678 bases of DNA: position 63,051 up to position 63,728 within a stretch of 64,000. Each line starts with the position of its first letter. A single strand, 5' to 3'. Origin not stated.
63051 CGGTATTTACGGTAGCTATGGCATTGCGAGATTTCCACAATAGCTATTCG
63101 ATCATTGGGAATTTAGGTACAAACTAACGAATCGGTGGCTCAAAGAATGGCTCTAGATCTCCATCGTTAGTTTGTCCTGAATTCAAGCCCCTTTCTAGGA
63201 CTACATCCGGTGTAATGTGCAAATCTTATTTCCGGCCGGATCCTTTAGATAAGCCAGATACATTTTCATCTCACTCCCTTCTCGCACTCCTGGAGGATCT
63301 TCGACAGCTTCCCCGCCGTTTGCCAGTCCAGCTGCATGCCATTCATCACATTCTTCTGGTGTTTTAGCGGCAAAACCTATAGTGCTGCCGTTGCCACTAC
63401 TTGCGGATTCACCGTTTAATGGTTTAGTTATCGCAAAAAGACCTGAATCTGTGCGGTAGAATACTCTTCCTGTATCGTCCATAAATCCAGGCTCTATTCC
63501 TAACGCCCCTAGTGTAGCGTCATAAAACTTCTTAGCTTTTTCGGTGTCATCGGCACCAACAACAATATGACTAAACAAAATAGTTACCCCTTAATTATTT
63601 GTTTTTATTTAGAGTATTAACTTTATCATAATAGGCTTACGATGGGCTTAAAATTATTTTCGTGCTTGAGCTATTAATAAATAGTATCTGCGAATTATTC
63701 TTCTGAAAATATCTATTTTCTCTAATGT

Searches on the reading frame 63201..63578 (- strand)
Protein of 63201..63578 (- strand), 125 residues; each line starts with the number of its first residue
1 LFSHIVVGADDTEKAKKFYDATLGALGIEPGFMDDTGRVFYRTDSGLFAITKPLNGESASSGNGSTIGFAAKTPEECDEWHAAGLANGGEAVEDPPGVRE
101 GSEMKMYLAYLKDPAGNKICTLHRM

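Call 60: search_protein_families(library=pfam, proteins=[window:63201-63578:-], max_evalue=0.00001)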
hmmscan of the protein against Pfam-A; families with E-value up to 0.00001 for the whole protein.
window:63201-63578:- (125 aa): 1 family
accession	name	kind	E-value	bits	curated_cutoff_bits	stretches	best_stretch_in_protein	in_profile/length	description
PF00903.31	Glyoxalase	-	3.9e-08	34.2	20.6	1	3-120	3-120/121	Glyoxalase/Bleomycin resistance protein/Dioxygenase superfamily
